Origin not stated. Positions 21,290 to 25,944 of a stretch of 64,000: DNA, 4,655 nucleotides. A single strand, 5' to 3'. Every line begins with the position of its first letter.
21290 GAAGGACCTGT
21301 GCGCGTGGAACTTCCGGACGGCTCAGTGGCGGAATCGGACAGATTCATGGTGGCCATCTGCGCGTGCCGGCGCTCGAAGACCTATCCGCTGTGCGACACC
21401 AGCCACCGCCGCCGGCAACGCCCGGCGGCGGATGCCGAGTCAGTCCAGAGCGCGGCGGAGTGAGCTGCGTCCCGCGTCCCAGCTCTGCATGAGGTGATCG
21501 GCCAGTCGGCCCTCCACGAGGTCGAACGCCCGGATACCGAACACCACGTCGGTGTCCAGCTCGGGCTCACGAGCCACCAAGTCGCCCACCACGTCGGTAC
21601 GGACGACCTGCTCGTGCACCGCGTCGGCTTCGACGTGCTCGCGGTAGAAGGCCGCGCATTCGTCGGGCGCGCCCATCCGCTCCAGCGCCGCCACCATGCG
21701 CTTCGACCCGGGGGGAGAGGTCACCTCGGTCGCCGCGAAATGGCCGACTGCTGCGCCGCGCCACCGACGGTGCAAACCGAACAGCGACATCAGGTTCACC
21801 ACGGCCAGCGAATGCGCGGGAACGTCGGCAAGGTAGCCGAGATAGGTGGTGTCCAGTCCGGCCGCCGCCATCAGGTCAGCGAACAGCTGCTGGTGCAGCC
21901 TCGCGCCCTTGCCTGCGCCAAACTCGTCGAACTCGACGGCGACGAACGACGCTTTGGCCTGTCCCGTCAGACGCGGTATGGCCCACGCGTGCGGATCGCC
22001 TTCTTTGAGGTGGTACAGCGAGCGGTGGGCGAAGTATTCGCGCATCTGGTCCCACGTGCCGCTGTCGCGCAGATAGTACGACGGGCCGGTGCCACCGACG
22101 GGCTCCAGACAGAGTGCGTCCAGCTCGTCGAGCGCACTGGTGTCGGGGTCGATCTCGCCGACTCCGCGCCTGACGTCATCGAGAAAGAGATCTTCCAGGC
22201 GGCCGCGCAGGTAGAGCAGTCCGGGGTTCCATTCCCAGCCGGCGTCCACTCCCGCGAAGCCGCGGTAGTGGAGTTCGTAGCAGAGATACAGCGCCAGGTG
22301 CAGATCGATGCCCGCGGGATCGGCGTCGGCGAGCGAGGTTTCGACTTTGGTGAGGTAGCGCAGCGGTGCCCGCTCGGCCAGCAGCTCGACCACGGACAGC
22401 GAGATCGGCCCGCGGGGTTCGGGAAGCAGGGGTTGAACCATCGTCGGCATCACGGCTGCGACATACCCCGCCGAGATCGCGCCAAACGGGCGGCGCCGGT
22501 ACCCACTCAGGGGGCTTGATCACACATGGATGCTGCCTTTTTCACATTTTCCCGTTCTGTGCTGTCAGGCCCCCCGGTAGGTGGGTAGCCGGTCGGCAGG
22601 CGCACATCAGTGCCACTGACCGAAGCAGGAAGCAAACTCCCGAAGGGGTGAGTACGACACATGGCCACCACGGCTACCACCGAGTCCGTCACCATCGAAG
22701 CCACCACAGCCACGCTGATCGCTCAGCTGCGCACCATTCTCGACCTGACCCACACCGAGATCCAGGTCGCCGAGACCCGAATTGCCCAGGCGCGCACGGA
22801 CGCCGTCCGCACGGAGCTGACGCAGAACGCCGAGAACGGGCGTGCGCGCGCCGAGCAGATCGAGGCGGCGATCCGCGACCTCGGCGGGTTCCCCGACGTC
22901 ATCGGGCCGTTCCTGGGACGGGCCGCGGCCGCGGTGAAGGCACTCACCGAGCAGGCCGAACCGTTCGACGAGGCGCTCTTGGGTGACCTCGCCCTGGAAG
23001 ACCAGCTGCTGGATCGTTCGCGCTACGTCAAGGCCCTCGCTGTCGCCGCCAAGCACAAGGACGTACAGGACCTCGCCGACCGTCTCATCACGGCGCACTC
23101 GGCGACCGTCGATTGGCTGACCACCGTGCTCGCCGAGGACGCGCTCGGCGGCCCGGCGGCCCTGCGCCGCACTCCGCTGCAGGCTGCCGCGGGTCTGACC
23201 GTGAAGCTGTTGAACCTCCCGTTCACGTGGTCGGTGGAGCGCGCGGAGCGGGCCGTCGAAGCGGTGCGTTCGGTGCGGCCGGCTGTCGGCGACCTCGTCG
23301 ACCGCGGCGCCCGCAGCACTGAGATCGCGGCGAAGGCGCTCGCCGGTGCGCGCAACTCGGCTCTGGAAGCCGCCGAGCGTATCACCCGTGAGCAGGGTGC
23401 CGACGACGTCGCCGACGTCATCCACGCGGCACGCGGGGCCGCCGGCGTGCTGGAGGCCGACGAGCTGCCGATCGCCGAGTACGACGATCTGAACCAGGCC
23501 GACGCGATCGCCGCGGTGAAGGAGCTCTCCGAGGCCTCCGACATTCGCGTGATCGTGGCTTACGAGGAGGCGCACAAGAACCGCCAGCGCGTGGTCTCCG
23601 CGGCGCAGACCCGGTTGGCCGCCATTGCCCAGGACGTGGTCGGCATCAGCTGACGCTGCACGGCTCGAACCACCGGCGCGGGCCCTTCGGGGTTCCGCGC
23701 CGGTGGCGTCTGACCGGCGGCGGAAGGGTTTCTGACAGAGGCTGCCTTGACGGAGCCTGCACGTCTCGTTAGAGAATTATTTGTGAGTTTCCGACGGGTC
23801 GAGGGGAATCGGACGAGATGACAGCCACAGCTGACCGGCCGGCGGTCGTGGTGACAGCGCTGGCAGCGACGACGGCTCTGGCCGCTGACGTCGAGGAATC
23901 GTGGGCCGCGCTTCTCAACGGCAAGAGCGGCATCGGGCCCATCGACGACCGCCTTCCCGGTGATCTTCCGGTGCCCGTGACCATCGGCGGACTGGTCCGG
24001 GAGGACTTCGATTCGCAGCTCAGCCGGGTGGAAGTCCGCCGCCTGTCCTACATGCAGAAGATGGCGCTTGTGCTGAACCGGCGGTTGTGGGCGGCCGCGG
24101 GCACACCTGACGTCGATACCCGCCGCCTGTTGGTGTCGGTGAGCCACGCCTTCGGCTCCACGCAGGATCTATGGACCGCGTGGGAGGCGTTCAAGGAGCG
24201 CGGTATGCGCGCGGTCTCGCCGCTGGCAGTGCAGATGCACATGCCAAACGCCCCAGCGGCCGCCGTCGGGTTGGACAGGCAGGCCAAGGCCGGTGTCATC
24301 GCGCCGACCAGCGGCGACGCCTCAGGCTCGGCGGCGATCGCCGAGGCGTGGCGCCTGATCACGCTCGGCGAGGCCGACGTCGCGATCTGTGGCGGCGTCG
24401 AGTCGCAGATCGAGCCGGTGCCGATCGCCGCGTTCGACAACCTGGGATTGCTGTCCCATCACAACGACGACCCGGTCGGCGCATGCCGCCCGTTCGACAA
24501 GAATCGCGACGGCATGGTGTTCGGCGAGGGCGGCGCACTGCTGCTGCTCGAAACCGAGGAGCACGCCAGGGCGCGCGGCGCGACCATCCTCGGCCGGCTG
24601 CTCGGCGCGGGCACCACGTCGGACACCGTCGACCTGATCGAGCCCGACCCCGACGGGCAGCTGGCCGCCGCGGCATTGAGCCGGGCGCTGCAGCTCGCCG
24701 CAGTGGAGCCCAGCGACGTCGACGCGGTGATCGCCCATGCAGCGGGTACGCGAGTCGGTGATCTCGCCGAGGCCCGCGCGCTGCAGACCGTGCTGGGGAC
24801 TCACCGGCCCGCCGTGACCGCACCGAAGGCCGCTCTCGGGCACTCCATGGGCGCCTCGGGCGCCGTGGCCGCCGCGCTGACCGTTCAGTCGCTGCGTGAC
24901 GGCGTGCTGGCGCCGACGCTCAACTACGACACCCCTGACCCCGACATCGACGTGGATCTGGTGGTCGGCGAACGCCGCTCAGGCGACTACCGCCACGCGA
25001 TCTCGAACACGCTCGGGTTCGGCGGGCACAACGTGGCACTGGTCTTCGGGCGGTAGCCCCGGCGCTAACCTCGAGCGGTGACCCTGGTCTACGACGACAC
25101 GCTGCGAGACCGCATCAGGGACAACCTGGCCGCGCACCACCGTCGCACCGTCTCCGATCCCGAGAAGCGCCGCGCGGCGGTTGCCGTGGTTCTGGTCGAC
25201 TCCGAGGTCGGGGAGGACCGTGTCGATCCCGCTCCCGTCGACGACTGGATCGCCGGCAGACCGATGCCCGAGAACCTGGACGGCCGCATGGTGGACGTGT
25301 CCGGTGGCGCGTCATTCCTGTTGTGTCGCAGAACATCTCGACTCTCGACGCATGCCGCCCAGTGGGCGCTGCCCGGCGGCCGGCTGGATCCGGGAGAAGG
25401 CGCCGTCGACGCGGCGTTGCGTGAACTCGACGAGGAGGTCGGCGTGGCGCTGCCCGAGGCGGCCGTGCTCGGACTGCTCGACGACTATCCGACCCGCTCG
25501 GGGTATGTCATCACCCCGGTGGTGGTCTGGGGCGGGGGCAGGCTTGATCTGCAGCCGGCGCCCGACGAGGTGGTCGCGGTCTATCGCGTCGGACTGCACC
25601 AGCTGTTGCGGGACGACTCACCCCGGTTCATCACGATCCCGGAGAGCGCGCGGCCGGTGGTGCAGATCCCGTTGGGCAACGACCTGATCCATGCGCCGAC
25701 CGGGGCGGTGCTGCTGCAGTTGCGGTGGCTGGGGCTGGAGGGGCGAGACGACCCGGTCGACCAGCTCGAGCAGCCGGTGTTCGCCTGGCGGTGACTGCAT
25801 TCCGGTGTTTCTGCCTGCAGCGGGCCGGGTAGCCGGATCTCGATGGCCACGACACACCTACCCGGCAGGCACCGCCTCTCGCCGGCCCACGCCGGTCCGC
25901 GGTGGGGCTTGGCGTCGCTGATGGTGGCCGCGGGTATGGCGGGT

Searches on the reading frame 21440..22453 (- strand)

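Call 33: search_protein_families(library=pfam, proteins=[window:21440-22453:-], max_evalue=0.001)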
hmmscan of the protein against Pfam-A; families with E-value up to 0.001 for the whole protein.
window:21440-22453:- (337 aa): 1 family
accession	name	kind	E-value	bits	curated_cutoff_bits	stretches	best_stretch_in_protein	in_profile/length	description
PF14518.11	Haem_oxygenas_2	-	1.3e-59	201.4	28.9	1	138-310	1-172/177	Iron-containing redox enzyme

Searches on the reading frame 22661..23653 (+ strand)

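Call 33: search_protein_families(library=pfam, proteins=[window:22661-23653:+], max_evalue=0.001)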
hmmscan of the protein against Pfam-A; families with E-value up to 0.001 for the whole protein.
window:22661-23653:+ (330 aa): 1 family
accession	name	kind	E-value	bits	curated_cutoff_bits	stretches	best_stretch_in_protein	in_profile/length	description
PF09537.16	DUF2383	-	0.00033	21.2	30.8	0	20-109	3-93/111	Domain of unknown function (DUF2383)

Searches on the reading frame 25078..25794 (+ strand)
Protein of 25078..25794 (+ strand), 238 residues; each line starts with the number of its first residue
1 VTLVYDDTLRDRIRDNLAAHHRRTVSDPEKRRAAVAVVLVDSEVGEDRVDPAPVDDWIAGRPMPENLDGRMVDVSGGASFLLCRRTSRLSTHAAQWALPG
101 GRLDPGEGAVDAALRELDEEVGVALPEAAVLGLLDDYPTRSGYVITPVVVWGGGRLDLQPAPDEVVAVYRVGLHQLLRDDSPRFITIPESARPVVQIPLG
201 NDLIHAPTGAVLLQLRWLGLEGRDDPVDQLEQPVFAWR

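Call 33: search_protein_families(library=pfam, proteins=[window:25078-25794:+], max_evalue=0.001)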
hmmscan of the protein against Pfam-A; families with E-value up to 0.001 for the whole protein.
window:25078-25794:+ (238 aa): 1 family
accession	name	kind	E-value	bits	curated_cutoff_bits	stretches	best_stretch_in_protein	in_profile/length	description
PF00293.34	NUDIX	-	2.9e-15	56.9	21.1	1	78-177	16-119/134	NUDIX domain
